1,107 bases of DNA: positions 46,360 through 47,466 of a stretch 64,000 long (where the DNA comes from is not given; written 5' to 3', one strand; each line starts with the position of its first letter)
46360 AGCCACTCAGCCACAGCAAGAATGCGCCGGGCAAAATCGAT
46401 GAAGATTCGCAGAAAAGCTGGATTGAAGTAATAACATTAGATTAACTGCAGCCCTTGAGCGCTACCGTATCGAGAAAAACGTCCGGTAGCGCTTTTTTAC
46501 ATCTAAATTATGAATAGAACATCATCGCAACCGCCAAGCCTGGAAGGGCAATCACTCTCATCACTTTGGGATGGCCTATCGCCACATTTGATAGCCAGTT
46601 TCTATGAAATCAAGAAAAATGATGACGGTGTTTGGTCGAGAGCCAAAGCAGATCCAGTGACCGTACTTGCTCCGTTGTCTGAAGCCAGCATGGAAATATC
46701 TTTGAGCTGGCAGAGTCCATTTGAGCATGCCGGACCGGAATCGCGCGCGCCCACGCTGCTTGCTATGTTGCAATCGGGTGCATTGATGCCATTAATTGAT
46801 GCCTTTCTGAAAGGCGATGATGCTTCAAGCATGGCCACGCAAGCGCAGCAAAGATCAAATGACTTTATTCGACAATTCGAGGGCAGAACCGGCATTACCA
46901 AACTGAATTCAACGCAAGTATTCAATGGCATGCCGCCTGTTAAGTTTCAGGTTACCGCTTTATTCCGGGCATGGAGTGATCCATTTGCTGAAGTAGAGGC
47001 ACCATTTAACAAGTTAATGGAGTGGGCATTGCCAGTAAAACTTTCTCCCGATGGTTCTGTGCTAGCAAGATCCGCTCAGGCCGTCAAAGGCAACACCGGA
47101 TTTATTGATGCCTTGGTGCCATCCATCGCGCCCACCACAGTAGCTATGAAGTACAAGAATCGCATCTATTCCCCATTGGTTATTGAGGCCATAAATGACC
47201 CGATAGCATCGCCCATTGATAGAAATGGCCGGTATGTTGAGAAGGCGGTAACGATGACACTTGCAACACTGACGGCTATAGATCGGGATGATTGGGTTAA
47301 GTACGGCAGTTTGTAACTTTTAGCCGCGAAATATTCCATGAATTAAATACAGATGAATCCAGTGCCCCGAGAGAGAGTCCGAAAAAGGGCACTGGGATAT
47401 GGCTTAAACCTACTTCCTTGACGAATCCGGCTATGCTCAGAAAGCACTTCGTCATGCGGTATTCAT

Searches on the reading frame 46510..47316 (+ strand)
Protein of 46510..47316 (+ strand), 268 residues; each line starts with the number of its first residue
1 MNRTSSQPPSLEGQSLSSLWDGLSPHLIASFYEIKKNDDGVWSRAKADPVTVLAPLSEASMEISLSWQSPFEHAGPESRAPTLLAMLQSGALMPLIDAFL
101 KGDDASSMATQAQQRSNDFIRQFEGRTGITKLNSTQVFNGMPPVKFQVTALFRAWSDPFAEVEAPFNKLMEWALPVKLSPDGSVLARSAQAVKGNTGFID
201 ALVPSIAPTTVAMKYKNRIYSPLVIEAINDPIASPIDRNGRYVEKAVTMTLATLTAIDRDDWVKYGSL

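Call 107: search_protein_families(library=phrogs, proteins=[window:46510-47316:+], max_evalue=0.00001)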
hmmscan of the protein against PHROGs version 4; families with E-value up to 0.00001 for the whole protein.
window:46510-47316:+ (268 aa): 1 family
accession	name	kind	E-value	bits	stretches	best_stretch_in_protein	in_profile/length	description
phrog_1114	-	head and packaging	1.7e-53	182.4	1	16-265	12-225/229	PmgG-like head morphogenesis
